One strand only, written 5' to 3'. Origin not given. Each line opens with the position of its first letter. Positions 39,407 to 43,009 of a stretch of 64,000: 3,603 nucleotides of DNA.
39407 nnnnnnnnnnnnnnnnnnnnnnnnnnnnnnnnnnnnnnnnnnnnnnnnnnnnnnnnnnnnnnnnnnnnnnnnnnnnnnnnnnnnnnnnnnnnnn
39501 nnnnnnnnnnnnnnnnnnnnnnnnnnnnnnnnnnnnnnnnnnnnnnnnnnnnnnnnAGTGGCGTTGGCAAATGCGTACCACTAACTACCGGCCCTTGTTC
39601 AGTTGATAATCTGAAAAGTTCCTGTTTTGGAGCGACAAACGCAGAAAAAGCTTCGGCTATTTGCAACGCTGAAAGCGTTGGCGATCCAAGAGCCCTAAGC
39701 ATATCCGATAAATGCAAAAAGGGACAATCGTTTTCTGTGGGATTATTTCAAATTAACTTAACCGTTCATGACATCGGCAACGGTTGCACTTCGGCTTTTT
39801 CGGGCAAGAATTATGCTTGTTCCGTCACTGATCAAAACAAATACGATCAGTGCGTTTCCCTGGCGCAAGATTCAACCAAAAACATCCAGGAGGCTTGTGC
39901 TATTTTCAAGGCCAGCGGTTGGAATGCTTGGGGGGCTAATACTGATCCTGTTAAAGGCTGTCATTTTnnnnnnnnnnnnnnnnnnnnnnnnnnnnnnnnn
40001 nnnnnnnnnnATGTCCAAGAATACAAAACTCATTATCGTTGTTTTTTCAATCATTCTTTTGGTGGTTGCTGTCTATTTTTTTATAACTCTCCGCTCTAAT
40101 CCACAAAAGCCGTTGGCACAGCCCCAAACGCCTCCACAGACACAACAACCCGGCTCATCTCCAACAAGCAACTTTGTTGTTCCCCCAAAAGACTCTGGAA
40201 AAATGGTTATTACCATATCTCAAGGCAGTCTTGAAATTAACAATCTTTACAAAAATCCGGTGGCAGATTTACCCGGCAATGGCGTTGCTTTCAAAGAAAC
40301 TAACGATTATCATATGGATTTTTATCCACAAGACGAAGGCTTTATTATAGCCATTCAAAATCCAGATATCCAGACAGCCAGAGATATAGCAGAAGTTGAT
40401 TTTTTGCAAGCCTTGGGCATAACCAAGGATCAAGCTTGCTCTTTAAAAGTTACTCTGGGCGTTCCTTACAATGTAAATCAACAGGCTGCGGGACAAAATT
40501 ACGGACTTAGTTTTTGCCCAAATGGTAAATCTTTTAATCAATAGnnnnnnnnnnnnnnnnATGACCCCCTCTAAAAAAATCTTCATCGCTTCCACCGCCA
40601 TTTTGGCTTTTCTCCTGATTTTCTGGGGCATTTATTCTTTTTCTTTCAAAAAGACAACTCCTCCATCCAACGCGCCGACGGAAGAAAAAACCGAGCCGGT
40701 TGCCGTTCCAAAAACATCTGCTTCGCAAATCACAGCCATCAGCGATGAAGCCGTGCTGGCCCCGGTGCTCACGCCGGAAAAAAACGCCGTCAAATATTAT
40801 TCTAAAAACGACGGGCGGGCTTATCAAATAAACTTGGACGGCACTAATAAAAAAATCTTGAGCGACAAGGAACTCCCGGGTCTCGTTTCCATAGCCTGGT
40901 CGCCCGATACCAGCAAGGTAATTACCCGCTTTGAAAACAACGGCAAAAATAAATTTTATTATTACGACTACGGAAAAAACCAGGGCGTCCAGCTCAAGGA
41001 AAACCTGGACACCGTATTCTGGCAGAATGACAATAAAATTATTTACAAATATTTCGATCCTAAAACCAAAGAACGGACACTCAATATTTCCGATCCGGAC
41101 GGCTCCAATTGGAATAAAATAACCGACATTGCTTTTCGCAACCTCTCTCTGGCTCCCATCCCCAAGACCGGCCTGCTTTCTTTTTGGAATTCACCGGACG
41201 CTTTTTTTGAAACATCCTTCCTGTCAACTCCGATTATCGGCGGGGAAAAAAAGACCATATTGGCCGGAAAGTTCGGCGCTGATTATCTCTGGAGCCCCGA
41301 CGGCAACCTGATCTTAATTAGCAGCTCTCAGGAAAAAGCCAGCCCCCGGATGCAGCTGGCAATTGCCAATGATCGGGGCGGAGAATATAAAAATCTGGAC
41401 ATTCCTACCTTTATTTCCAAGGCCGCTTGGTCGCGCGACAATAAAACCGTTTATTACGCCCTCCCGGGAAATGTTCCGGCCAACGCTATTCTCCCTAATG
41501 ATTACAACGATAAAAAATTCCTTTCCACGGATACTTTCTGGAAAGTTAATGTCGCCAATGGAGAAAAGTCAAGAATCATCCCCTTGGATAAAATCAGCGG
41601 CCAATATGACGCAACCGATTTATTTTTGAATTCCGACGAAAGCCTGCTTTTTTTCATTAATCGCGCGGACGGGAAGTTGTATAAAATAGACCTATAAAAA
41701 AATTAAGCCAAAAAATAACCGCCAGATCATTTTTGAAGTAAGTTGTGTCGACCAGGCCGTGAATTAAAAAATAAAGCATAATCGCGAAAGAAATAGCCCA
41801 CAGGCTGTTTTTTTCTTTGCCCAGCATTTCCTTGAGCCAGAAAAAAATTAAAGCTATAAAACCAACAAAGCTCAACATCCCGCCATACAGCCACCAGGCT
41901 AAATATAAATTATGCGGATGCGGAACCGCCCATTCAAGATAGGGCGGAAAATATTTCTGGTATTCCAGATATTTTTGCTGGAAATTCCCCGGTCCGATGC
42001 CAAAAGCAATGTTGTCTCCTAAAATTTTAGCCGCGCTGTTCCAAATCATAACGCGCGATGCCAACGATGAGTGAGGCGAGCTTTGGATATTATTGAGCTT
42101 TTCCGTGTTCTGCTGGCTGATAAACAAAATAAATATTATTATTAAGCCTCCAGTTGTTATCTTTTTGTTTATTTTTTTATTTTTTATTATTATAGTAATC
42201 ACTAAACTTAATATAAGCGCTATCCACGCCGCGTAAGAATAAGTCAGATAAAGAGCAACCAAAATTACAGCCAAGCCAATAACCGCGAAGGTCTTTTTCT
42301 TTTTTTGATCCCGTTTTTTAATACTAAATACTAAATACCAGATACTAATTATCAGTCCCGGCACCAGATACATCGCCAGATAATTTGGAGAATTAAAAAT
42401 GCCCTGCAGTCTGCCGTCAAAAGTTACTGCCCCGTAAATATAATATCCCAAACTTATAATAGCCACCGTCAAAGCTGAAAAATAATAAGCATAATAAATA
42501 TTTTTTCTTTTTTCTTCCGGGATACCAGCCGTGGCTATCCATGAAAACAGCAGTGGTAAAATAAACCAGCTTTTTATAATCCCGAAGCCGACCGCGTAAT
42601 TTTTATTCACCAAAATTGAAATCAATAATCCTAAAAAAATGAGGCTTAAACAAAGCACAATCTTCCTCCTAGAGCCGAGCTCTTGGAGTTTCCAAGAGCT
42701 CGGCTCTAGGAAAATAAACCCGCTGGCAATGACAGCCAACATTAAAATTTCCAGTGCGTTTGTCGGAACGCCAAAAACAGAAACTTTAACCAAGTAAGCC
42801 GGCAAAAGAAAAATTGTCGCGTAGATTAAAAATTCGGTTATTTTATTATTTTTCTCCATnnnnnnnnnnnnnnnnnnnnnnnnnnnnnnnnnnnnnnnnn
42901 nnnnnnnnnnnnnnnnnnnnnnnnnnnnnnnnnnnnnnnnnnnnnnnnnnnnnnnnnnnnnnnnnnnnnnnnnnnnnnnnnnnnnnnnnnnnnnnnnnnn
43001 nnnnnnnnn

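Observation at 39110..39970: Fusion of a VirB2-type pilin module with a VirB1-like lytic transglycosylase domain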

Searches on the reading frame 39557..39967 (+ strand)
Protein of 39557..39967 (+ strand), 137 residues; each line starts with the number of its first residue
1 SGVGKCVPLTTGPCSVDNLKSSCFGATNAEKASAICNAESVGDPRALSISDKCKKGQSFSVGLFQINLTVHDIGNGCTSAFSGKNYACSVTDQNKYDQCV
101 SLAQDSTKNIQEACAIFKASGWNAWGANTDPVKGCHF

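Call 36: predict_structure(alignment_id=A2)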
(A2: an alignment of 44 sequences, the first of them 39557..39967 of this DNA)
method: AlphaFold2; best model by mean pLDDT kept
length: 137 residues; sequences in the alignment: 44
mean_pLDDT: 94.8   pTM: 0.88
mean pLDDT of the five models: 94.8, 94.6, 94.0, 94.0, 93.7
residues with pLDDT >= 90: 122; 70-90: 11; 50-70: 1; < 50: 3
segments of 3 or more residues with pLDDT < 50: 1-3
pLDDT, mean of each block of 10 residues (from residue 1): 74 98 97 97 97 98 98 95 98 98 98 97 92 86
secondary structure, 60 per line:
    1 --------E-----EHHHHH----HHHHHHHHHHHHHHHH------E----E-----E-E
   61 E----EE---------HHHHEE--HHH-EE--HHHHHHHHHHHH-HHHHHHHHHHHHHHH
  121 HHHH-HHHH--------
elements in order: H16-20 H25-40 H77-80 H93-104 H106-124 H126-129
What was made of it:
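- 39566..39967 (+): Disulfide-rich lysozyme-like (SLT_3) domain, aa 153-286, 10 Cys. AF2 pLDDT 94.8, pTM 0.88 (call 36).
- On SLT_3 (PF18896), lysozyme-like superfamily: High-confidence model (call 36).
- Fold: C-domain model pLDDT 94.8 (call 36).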

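Call 39: fold_search(model_id=the predicted structure, library=pdb)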
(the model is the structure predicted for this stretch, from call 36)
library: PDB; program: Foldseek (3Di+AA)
matches with E <= 10: 33; with E <= 0.001: 0
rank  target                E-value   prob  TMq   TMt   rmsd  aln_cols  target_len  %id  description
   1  2eql                  9.3e-01  0.51  0.48  0.51   6.3       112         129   20  CRYSTALLOGRAPHIC STUDIES OF A CALCIUM BINDING LYSOZYME FROM EQUINE MILK AT 2.5 ANGSTROMS RESOLUTION (released 1994-07-31)
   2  1lsn                  1.3e+00  0.47  0.46  0.48   5.6       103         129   23  THERMAL STABILITY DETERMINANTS OF CHICKEN EGG-WHITE LYSOZYME CORE MUTANTS: HYDROPHOBICITY, PACKING VOLUME AND CONSERVED  (released 1994-11-30)
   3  1uif                  1.5e+00  0.41  0.44  0.47   5.1       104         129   21  ANALYSIS OF THE STABILIZATION OF HEN LYSOZYME WITH THE HELIX DIPOLE AND CHARGED SIDE CHAINS (released 1997-11-26)
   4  1h6m_A                1.7e+00  0.35  0.43  0.45   5.2       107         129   20  Covalent glycosyl-enzyme intermediate of hen egg white lysozyme (released 2001-08-30)
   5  1fkv                  1.7e+00  0.33  0.39  0.43   5.3        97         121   21  RECOMBINANT GOAT ALPHA-LACTALBUMIN T29I (released 2001-02-14)
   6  3ww6                  1.7e+00  0.33  0.42  0.44   5.1       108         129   22  Crystal Structure of hen egg white lysozyme mutant N46D/D52S (released 2015-06-17)
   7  1ir7                  2.3e+00  0.30  0.44  0.46   5.1       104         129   20  IM mutant of lysozyme (released 2001-10-03)
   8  6p4d                  2.3e+00  0.28  0.43  0.46   5.2       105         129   21  Hen egg lysozyme (HEL) containing three point mutations (HEL3x): R21Q, R73E, and D101R (released 2020-05-27)
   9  1lsy                  2.5e+00  0.28  0.43  0.45   5.2       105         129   21  CRYSTAL STRUCTURE OF THE MUTANT D52S HEN EGG WHITE LYSOZYME WITH AN OLIGOSACCHARIDE PRODUCT (released 1995-01-26)
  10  4owd                  2.5e+00  0.21  0.31  0.11   6.9       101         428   17  Crystal structure of MltF from Pseudomonas aeruginosa complexed with cysteine (released 2015-03-18)
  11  1hfz_D                2.5e+00  0.14  0.41  0.44   6.0       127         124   19  ALPHA-LACTALBUMIN (released 1997-07-29)
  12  3g3a_B                2.6e+00  0.25  0.43  0.47   5.9       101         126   24  Structure of a lamprey variable lymphocyte receptor in complex with a protein antigen (released 2009-06-23)
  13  2z2f                  2.8e+00  0.28  0.40  0.43   4.6        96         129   22  X-ray Crystal Structure of Bovine Stomach Lysozyme (released 2008-05-27)
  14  4oz9                  2.9e+00  0.25  0.29  0.10   5.0        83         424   18  Crystal structure of MltF from Pseudomonas aeruginosa complexed with isoleucine (released 2015-03-18)
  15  5aa3_A                2.9e+00  0.21  0.29  0.10   5.4        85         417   18  Crystal structure of MltF from Pseudomonas aeruginosa in the presence of tetrasaccharide and tetrapeptide (released 2016-10-12)
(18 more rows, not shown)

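Call 40: fold_search(model_id=the predicted structure, library=viral)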
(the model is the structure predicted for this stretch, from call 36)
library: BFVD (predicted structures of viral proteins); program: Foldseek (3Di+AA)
matches with E <= 10: 54; with E <= 0.001: 0
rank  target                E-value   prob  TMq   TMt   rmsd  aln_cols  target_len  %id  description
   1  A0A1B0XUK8            2.9e-02  0.97  0.38  0.30   7.3       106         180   22  (no name in the UniProt tables at hand)
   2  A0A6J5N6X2            3.3e-02  0.98  0.44  0.36   6.3       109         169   22  Transglycosylase SLT domain-containing protein [uncultured Caudovirales phage]
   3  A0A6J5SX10            3.3e-02  0.98  0.54  0.31   7.6       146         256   18  Uncharacterized protein [uncultured Caudovirales phage]
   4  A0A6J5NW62            6.7e-02  0.93  0.40  0.29   7.8       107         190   21  Transglycosylase SLT domain-containing protein [uncultured Caudovirales phage]
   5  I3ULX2                9.1e-02  0.99  0.44  0.07   4.7        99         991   23  Uncharacterized protein [Synechococcus phage S-CBP3]
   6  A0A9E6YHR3            1.0e-01  0.87  0.43  0.08   6.4       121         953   19  (no name in the UniProt tables at hand)
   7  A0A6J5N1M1            1.1e-01  0.97  0.38  0.62   4.6        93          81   22  LT_GEWL domain containing protein (Fragment) [uncultured Caudovirales phage]
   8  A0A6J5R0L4            1.5e-01  0.97  0.43  0.36   4.5        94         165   20  Transglycosylase SLT domain 1 [uncultured Caudovirales phage]
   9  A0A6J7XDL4            1.6e-01  0.97  0.42  0.36   4.2        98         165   22  LT_GEWL domain containing protein [uncultured Caudovirales phage]
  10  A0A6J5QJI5            1.7e-01  0.91  0.49  0.50   5.6       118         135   19  Uncharacterized protein [uncultured Caudovirales phage]
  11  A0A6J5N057            3.1e-01  0.33  0.33  0.06   8.0       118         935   20  LT_GEWL domain containing protein [uncultured Caudovirales phage]
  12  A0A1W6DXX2            3.5e-01  0.89  0.41  0.26   4.0        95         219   23  Putative entry lysozyme [Rhodococcus phage Toil]
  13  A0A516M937            4.4e-01  0.75  0.42  0.29   5.4       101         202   25  (no name in the UniProt tables at hand)
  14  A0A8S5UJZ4            5.7e-01  0.66  0.42  0.66   4.7       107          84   17  LYSOZYME, CALCIUM-BINDING.9A [Podoviridae sp. ct9A73]
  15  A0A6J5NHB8            6.4e-01  0.66  0.45  0.42   5.7       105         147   17  Transglycosylase SLT domain 1 [uncultured Caudovirales phage]
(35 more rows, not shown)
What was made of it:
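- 39566..39967 (+): All Foldseek PDB hits and nearly all viral hits are lysozyme, SLT or Rpf-like, but weak (calls 39, 40).
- On SLT_3 (PF18896), lysozyme-like superfamily: Scores are weak: E 0.03-10, TM 0.4-0.54 (calls 39, 40).
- Closest known: Structural-subunit/hydrolase fusions of other envelope machines: FlgJ. Same: Phage tape-measure and tail SLT domains are among the structural matches (call 40).
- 33/33 PDB Foldseek hits are lysozyme-like, and viral hits are SLT, LT_GEWL or entry lysozymes with probability up to 0.99 (calls 39, 40).
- Tried and rejected: I remodelled the C-terminal domain alone, which gave lysozyme-like hits (calls 36, 39, 40).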

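Call 41: search_protein_representatives(protein=window:39557-39967:+)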
Query: 137 residues. Proteins with E-value up to 0.001 (for the whole library): 802; up to 1e-10: 346; up to 1e-30: 4. The best 150 are listed.
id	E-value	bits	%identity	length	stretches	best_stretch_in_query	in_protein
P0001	1.1e-86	304.1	100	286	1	1-137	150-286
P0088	2.2e-39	150.9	65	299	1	1-129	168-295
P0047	7.7e-33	129.7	60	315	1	2-129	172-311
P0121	3.3e-32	127.6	56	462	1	2-137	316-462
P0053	7.2e-30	120.1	59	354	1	2-123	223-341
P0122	2.3e-29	118.4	54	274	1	2-129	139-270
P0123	4.0e-29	117.6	54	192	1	2-123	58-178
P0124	5.7e-29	117.2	53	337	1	2-126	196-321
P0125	6.8e-29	116.9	53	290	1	1-129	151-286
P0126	2.2e-28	115.3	53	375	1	2-120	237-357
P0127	3.4e-28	114.6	54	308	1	2-129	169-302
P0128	1.0e-27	113.1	53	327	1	2-130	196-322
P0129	7.0e-27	110.4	51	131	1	9-135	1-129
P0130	9.1e-27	110.0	55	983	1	2-129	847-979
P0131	2.7e-26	108.5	52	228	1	2-126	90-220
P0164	6.4e-22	94.3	50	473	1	5-128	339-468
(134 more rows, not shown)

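Call 45: search_protein_families(library=pfam, proteins=[P0130, P0164], max_evalue=0.01)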
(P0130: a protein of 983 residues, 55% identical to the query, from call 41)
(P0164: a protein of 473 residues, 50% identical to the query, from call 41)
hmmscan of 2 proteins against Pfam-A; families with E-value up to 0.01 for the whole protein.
P0130 (983 aa): 1 family
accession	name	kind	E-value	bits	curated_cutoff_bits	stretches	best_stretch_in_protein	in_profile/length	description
PF18896.5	SLT_3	-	6.2e-06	27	27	1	866-976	7-88/89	Lysozyme like domain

P0164 (473 aa): 2 families
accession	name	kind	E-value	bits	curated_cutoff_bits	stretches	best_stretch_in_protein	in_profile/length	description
PF18896.5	SLT_3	-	1.3e-06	29.2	27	1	361-466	13-88/89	Lysozyme like domain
PF01464.25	SLT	-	0.0027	17.7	21.3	0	367-406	19-49/117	Transglycosylase SLT domain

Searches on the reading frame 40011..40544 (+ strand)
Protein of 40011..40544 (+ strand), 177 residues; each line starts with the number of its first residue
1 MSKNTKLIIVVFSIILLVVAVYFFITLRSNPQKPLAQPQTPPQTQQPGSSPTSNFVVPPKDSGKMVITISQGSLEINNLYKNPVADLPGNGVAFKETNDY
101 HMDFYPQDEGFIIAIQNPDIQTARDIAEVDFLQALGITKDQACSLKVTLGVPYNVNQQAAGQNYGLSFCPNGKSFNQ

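Call 3: search_protein_families(library=pfam, proteins=[window:40011-40544:+], max_evalue=1)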
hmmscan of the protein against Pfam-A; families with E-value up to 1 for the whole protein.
window:40011-40544:+ (177 aa): 1 family
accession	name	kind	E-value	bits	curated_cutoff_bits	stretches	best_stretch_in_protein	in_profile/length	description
PF06024.17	Orf78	-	0.0046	17.7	29.4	1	8-38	68-98/101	Orf78 (ac78)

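Call 4: search_protein_families(library=ncbifam, proteins=[window:40011-40544:+], max_evalue=1)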
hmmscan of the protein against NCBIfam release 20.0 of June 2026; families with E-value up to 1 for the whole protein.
window:40011-40544:+ (177 aa): 2 families
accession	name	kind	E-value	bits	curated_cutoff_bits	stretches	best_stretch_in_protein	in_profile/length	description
TIGR03593.1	yidC_nterm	equivalog_domain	0.038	13.6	58.25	1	7-54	5-52/363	membrane protein insertase YidC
NF033853.2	KPN_two_small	subfamily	0.19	11.3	33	1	7-25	3-21/37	small membrane protein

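Call 62: search_solved_structures(query=A3, max_evalue=10, show_alignments=2)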
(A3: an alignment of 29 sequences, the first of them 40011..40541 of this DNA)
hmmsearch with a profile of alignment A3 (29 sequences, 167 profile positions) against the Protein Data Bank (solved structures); distinct sequences matched with E-value up to 10: 8.
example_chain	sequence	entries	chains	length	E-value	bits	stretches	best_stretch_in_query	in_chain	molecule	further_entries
4i5s_A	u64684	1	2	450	0.58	13.2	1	8-95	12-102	Putative histidine kinase CovS; VicK-like protein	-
4jqf_A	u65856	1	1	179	0.71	12.9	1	44-97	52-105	CST complex subunit STN1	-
3wxp_A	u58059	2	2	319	0.76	12.8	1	1-58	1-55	Endoglucanase A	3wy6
3vgi_A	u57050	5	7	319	0.76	12.8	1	1-58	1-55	Endoglucanase A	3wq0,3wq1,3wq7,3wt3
3wr0_A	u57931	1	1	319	0.76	12.8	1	1-58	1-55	Endoglucanase A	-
6l1v_A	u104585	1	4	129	1.3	12.1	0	140-161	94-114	Azurin-1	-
7mq8_ND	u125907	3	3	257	1.5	11.8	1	45-123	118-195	Nucleolar protein 7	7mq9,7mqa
4zzp_A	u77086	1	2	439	3.6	10.6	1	55-108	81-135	CELLULOSE 1,4-BETA-CELLOBIOSIDASE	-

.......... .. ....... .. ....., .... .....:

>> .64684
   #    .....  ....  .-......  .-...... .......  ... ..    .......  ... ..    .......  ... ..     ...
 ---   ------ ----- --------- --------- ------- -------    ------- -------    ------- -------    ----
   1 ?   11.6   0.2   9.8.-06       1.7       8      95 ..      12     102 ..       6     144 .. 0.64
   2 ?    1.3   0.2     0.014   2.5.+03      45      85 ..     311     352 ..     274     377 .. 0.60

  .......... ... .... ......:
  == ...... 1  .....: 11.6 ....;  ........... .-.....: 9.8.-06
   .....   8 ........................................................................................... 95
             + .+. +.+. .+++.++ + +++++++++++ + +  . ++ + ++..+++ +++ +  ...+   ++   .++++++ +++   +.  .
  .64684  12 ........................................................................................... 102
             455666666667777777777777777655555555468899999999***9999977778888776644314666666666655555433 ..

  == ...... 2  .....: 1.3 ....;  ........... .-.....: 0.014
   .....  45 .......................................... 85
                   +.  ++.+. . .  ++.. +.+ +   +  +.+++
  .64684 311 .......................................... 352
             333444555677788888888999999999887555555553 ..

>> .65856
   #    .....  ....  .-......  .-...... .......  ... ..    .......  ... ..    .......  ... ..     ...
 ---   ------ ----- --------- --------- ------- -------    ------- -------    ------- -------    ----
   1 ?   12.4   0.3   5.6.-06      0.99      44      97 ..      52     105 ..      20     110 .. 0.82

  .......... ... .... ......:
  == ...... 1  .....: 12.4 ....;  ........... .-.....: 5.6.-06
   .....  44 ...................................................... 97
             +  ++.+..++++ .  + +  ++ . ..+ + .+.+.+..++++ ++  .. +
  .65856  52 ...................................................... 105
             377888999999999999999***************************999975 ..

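Call 63: search_protein_families(library=pfam, alignment_id=A3, max_evalue=1)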
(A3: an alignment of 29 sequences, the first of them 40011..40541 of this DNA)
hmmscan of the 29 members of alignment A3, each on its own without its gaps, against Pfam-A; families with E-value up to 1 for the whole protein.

A. member 1, window:40011-40541:+ (177 aa): 1 family
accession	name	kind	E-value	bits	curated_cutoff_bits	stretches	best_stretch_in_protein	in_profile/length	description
PF06024.17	Orf78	-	0.0046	17.7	29.4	1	8-38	68-98/101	Orf78 (ac78)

B. families by the number of members that match (of 29 scanned): 61 families (the first 25 are shown)
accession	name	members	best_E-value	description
PF25184.1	YxzE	3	0.071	YxzE-like putative bacteriocin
PF06024.17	Orf78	2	0.0046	Orf78 (ac78)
PF10694.14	DUF2500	2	0.0095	Protein of unknown function (DUF2500)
PF25630.1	Phycodna_minor_capsid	2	0.043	Phycodnaviridae minor capsid protein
PF10907.13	DUF2749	2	0.046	Protein of unknown function (DUF2749)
PF14221.11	DUF4330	2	0.055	Domain of unknown function (DUF4330)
PF11337.13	DUF3139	2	0.14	Protein of unknown function (DUF3139)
PF08139.17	LPAM_1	2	0.18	Prokaryotic membrane lipoprotein lipid attachment site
PF07489.16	Tir_receptor_C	1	0.0005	Translocated intimin receptor (Tir) C-terminus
PF11137.13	DUF2909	1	0.016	Protein of unknown function (DUF2909)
PF12729.13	4HB_MCP_1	1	0.016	Four helix bundle sensory module for signal transduction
PF05961.16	Chordopox_A13L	1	0.019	Chordopoxvirus A13L protein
PF13314.11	DUF4083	1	0.019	Domain of unknown function (DUF4083)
PF10794.15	DUF2606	1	0.023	Protein of unknown function (DUF2606)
PF15330.11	SIT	1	0.031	SHP2-interacting transmembrane adaptor protein, SIT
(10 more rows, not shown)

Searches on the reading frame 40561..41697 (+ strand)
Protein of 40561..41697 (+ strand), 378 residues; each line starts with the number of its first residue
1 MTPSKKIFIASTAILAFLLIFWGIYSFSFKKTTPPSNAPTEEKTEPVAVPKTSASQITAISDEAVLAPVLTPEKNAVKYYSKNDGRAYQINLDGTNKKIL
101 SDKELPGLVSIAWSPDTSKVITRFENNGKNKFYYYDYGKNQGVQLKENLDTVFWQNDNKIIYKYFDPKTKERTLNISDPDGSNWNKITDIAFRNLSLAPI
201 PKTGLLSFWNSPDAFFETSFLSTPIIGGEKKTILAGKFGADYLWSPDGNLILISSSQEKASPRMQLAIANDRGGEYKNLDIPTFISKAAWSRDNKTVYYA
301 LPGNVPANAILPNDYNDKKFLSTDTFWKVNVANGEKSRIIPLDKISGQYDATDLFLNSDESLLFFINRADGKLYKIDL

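Call 3: search_protein_families(library=pfam, proteins=[window:40561-41697:+], max_evalue=1)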
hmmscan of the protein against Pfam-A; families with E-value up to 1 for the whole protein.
window:40561-41697:+ (378 aa): 3 families
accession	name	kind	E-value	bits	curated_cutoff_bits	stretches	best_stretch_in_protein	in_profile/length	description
PF07676.18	PD40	-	0.0004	20.7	20.9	1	244-264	16-34/38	WD40-like Beta Propeller Repeat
PF08450.18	SGL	-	0.013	15.6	26.3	0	82-143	112-170/246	SMP-30/Gluconolactonase/LRE-like region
PF25174.1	Beta-prop_THOC3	-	0.17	11.3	305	0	242-298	94-145/272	THOC3 beta-propeller domain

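Call 4: search_protein_families(library=ncbifam, proteins=[window:40561-41697:+], max_evalue=1)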
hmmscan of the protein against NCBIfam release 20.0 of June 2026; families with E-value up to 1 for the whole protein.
window:40561-41697:+ (378 aa): 2 families
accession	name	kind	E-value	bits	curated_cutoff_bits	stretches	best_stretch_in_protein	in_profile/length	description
TIGR02800.1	propeller_TolB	equivalog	1.7e-08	33.8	343.15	1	55-151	184-282/418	Tol-Pal system beta propeller repeat protein TolB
NF002183.0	PRK01029.1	equivalog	0.0014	17.7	405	1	68-147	286-368/429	Tol-Pal system protein TolB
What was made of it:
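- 40561..41697 (+): 378-aa membrane-anchored beta-propeller-like (TolB/PD40-like) protein, last gene of the co-oriented block. Weak TolB and PD40 hits (calls 3, 4).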

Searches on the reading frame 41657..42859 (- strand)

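Call 9: search_protein_families(library=pfam, proteins=[window:41657-42859:-], max_evalue=0.01)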
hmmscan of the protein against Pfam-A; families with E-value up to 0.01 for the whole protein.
window:41657-42859:- (400 aa): 2 families
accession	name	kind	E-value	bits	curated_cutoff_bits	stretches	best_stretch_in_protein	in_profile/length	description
PF04932.20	Wzy_C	-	1.8e-20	73.7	31.7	1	195-335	2-149/149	O-Antigen ligase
PF24661.1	DUF7649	-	0.0024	18.4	27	1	169-224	32-84/85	Domain of unknown function (DUF7649)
